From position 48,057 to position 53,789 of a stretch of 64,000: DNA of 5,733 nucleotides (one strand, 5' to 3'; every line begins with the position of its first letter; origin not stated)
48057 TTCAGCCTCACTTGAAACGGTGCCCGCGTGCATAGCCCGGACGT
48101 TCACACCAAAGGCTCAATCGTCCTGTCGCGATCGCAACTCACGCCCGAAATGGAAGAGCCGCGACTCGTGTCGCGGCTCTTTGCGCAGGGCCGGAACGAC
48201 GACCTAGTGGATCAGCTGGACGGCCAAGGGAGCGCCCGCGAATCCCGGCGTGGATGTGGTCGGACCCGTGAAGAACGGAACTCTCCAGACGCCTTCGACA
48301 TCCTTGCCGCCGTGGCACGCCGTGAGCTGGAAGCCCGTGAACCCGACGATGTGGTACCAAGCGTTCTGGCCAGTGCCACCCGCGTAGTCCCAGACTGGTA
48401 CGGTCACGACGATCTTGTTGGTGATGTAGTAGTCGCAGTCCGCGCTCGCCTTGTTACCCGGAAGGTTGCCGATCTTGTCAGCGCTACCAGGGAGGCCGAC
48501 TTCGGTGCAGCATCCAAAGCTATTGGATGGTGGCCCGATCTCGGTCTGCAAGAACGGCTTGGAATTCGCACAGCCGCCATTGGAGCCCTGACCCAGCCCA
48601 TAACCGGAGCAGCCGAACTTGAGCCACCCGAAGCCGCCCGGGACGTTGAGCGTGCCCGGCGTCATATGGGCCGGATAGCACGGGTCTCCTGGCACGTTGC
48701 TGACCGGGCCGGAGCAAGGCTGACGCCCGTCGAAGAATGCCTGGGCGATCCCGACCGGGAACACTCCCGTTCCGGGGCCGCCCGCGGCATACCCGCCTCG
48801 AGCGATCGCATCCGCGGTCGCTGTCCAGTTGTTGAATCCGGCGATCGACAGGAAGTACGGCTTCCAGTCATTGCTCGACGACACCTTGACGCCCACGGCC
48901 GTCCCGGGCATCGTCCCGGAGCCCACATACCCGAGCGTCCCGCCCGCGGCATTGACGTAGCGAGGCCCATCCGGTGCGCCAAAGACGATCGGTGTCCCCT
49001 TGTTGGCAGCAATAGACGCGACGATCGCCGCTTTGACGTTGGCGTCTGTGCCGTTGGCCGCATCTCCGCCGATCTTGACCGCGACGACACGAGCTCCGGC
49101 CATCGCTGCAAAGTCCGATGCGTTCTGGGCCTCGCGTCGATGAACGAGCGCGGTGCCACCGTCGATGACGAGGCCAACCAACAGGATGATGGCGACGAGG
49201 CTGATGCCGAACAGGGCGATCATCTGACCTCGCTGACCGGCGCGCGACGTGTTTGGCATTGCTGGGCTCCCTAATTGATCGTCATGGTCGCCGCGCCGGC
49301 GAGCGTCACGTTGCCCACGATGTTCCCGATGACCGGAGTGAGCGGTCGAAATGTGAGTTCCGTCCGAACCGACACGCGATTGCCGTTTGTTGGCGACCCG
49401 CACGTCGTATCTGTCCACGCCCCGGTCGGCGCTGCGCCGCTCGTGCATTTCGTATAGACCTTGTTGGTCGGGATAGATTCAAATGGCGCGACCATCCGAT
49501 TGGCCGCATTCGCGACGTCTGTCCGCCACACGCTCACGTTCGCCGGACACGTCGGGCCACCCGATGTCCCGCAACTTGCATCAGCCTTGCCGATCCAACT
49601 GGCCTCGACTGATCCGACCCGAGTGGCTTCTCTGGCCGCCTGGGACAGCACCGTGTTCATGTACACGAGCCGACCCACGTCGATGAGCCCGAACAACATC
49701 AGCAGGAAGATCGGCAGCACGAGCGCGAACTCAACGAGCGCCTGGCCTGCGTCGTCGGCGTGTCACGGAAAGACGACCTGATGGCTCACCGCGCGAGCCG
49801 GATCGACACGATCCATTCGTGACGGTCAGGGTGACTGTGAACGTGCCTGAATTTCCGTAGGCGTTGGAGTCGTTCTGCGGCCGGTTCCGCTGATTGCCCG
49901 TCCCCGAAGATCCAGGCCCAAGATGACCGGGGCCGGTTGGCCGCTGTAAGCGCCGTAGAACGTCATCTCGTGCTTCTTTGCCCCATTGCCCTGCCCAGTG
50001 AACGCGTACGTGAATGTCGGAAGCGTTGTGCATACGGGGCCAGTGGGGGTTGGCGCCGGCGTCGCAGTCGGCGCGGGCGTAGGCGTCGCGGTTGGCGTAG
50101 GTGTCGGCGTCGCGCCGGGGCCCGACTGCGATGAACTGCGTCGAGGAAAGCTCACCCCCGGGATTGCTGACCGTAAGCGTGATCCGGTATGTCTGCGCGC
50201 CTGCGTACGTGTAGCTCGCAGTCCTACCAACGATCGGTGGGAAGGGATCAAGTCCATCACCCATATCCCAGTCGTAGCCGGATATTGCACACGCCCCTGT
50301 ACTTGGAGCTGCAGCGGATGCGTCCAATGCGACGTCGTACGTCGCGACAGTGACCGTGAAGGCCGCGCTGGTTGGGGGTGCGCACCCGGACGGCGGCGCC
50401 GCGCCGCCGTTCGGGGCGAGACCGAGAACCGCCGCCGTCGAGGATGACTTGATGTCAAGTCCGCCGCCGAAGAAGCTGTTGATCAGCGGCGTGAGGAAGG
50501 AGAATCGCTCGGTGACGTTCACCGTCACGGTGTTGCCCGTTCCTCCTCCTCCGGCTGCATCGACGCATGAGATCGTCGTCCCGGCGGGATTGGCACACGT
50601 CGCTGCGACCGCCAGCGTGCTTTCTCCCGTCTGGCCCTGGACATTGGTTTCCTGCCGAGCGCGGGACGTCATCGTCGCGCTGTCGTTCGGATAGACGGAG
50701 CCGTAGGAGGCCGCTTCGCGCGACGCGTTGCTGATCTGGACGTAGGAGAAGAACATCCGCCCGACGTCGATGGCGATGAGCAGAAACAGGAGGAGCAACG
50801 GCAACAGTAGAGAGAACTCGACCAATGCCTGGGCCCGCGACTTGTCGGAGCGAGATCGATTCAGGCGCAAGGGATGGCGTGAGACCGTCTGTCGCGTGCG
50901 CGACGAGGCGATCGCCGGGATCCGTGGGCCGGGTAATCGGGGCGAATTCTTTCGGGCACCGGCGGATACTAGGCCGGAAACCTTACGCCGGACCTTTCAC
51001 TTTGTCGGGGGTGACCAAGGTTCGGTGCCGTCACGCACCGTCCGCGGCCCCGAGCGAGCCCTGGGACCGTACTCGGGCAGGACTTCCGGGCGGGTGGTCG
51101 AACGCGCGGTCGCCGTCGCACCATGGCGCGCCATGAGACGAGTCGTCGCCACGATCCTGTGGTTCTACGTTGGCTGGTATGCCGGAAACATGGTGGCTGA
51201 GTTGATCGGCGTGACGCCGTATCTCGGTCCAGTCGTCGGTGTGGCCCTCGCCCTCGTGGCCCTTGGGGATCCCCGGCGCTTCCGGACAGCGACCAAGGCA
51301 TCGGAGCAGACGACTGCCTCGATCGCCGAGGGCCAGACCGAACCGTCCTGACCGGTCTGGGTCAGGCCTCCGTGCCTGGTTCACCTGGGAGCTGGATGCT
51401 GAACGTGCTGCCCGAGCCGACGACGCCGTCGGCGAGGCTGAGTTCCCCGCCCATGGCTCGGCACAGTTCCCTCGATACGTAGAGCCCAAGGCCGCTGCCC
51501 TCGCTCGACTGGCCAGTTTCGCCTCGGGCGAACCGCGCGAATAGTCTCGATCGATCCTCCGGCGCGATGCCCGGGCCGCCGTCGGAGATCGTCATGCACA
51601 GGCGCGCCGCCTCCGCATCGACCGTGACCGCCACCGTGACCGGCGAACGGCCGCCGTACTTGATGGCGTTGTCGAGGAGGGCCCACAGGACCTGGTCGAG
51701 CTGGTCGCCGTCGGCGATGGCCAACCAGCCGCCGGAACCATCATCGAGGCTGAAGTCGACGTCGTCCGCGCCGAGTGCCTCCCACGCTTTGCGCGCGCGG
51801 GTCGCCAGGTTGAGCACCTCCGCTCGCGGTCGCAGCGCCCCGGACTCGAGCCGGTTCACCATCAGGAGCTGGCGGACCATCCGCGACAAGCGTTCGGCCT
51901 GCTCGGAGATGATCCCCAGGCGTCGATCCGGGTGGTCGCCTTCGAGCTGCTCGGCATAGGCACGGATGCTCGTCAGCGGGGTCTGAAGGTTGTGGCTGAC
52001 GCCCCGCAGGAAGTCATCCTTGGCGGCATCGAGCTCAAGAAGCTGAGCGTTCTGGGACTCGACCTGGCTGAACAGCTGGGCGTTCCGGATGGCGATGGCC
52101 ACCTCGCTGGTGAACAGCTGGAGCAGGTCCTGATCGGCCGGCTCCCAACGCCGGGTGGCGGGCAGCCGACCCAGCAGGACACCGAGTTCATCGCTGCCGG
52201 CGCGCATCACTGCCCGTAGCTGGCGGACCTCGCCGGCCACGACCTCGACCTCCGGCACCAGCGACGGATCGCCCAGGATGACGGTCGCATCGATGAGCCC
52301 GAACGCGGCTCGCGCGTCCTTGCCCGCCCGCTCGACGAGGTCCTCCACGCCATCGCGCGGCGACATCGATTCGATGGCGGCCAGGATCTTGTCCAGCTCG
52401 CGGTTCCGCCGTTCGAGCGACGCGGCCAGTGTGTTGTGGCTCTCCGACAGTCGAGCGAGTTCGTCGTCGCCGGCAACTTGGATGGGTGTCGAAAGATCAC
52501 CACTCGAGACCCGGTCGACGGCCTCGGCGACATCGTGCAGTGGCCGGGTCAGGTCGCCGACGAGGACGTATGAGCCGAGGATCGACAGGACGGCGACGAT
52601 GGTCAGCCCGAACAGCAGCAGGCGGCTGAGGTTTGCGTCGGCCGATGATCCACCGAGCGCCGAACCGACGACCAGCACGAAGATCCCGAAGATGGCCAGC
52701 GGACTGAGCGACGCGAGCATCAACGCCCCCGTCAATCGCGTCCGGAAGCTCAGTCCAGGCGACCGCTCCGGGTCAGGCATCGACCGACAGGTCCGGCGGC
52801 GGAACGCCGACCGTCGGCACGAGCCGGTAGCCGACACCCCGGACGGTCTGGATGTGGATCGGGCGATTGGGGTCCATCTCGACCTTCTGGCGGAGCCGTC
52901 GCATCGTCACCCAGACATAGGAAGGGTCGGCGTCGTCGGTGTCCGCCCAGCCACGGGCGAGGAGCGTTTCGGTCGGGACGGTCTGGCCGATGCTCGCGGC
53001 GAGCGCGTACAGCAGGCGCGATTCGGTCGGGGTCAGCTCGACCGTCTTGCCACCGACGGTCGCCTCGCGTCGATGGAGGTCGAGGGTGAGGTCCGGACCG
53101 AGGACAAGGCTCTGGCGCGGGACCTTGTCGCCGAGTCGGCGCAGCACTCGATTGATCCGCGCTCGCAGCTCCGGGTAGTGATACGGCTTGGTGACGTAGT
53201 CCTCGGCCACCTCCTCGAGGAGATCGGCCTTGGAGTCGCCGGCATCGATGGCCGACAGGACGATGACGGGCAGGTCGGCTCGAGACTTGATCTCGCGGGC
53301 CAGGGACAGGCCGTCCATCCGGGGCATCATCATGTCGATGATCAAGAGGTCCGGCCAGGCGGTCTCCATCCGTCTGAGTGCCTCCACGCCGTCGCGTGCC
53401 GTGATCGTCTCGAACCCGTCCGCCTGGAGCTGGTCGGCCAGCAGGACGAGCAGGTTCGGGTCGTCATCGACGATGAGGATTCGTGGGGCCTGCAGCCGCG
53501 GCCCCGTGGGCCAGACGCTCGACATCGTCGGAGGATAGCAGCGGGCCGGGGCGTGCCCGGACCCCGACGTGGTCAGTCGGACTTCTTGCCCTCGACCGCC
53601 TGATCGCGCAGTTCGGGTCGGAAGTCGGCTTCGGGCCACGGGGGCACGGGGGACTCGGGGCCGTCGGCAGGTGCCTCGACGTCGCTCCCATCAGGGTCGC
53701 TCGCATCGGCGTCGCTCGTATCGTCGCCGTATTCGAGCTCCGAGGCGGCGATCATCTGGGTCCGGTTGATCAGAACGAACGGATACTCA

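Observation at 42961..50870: Orphan Tad-like pseudopilin modules (TadE / TadE-PKD / TadG, tandemly duplicated) in one minus-strand array with two collagen-like fibre genes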

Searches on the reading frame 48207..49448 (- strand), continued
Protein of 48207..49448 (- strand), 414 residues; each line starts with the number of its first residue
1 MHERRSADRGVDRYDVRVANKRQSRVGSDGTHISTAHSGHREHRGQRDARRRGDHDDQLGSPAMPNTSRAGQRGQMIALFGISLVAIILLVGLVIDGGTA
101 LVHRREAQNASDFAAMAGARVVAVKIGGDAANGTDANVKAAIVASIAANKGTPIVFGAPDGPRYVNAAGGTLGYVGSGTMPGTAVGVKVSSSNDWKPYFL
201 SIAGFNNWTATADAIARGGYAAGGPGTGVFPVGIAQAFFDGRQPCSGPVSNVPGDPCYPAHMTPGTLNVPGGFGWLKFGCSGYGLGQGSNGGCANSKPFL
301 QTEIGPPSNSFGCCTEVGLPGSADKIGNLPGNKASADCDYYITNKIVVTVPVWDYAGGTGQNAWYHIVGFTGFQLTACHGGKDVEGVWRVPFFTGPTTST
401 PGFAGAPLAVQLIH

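Call 57: find_encoding_contigs(protein=P0004, flank=10000, max_places=1)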
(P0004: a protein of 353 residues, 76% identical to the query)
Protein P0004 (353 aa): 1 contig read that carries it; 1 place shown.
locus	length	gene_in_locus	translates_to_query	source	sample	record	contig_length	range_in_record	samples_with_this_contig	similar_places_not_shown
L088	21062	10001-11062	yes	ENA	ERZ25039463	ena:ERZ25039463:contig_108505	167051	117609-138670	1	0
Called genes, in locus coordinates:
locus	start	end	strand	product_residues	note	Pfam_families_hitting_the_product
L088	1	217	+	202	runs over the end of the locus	-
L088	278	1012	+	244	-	PF00072:Response_reg, PF00486:Trans_reg_C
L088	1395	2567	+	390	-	-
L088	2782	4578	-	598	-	PF03485:Arg_tRNA_synt_N, PF00750:tRNA-synt_1d, PF09334:tRNA-synt_1g (faint), PF00750:tRNA-synt_1d, PF05746:DALR_1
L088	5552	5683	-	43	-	-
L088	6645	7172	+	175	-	PF13400:Tad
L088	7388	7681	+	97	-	-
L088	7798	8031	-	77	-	-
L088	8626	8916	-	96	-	-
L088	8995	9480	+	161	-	-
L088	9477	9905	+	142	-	PF07811:TadE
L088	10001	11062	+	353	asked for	PF13400:Tad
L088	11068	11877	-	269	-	PF00795:CN_hydrolase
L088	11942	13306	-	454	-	PF10009:DUF2252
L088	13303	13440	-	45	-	-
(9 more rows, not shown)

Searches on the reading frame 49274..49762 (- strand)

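Call 5: search_protein_families(library=pfam, max_evalue=0.01, proteins=[window:49274-49762:-])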
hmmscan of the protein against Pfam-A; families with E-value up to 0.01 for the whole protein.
window:49274-49762:- (163 aa): 2 families
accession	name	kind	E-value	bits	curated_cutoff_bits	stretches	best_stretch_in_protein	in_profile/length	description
PF07811.17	TadE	-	8.4e-18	64.7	22.9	1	6-48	1-43/43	TadE-like protein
PF13400.11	Tad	-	0.0008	20.1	22.3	1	6-43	1-37/47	Putative Flp pilus-assembly TadE/G-like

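Call 34: search_protein_families(library=ncbifam, max_evalue=0.01, proteins=[window:49274-49762:-])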
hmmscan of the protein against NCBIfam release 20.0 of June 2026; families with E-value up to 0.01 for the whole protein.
window:49274-49762:- (163 aa): 1 family
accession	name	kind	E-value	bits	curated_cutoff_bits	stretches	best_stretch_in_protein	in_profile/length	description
NF041390.1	TadE_Rv3655c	subfamily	0.0029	18.1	40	0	10-50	1-41/101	TadE family type IV pilus minor pilin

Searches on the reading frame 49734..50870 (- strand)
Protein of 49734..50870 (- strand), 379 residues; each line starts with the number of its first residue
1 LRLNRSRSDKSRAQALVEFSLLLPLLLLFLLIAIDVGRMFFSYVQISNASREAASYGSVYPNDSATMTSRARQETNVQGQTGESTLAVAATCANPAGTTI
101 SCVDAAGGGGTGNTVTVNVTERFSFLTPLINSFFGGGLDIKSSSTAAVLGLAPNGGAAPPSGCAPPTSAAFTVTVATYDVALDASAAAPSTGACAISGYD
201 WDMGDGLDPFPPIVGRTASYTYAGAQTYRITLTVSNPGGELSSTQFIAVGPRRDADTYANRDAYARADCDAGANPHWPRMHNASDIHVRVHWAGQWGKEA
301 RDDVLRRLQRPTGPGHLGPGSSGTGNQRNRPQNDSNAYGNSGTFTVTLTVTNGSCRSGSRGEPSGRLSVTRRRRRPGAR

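Call 5: search_protein_families(library=pfam, max_evalue=0.01, proteins=[window:49734-50870:-])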
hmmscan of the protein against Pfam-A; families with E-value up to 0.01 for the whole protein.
window:49734-50870:- (379 aa): 3 families
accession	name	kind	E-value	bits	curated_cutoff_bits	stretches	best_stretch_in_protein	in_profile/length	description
PF18911.6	PKD_4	-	4.6e-13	49.5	27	1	171-247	10-81/85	PKD domain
PF07811.17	TadE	-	6.6e-13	49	22.9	1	14-54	2-42/43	TadE-like protein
PF00801.26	PKD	-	4.9e-11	42.9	23.5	1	172-248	20-79/80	PKD domain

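Call 34: search_protein_families(library=ncbifam, max_evalue=0.01, proteins=[window:49734-50870:-])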
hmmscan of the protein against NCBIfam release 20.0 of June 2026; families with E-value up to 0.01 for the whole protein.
window:49734-50870:- (379 aa): 1 family
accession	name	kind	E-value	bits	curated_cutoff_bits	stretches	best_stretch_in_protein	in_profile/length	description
NF042931.1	SAG1386_EF1546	equivalog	0.0077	16.3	80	0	4-85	14-97/158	SAG1386/EF1546 family surface-associated protein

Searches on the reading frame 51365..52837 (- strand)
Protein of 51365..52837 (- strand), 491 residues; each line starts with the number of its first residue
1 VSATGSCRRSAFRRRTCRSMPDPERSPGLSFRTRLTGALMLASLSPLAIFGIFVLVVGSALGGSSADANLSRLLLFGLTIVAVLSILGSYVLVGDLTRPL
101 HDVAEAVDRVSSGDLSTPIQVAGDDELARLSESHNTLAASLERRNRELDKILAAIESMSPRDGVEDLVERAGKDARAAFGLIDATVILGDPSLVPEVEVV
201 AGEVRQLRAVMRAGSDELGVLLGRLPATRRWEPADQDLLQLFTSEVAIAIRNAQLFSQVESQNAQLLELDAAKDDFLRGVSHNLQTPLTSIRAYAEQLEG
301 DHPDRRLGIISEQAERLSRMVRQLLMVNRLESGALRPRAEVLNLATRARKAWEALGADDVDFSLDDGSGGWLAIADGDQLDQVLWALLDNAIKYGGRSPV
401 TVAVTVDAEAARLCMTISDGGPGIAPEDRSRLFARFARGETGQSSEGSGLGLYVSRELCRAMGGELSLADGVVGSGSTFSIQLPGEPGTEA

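Call 6: search_protein_families(library=pfam, max_evalue=0.01, proteins=[window:51365-52837:-])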
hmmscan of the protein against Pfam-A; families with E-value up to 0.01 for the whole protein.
window:51365-52837:- (491 aa): 5 families
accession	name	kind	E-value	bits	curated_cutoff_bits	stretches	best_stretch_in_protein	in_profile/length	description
PF02518.31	HATPase_c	-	5.6e-26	91.6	26.4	1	376-485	2-109/111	Histidine kinase-, DNA gyrase B-, and HSP90-like ATPase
PF00512.31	HisKA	-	4.7e-14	52.6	26.9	1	272-333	1-66/66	His Kinase A (phospho-acceptor) domain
PF00672.30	HAMP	-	4.5e-13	49.7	25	1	92-142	2-52/53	HAMP domain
PF13581.12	HATPase_c_2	-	0.00027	21.4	27.4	1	388-459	40-109/127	Histidine kinase-like ATPase domain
PF11849.14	DUF3369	-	0.0031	18.2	27.2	0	228-259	137-168/168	Domain of unknown function (DUF3369)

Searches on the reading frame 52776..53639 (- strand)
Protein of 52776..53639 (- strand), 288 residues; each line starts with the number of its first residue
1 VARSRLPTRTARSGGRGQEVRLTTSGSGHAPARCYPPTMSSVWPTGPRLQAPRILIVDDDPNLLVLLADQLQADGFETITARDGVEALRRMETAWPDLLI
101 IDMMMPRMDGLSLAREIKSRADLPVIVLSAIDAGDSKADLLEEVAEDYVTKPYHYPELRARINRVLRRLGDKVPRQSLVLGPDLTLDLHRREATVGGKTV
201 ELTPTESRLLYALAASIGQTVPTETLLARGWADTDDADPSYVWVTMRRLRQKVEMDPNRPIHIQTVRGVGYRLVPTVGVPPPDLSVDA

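Call 6: search_protein_families(library=pfam, max_evalue=0.01, proteins=[window:52776-53639:-])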
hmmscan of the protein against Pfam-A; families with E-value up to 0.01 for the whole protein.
window:52776-53639:- (288 aa): 2 families
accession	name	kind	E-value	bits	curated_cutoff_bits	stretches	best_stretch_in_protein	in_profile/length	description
PF00072.30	Response_reg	-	2.7e-26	92.4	30.2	1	54-163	1-111/111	Response regulator receiver domain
PF00486.34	Trans_reg_C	-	4.2e-21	75.3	26.2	1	197-273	1-77/77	Transcriptional regulatory protein, C terminal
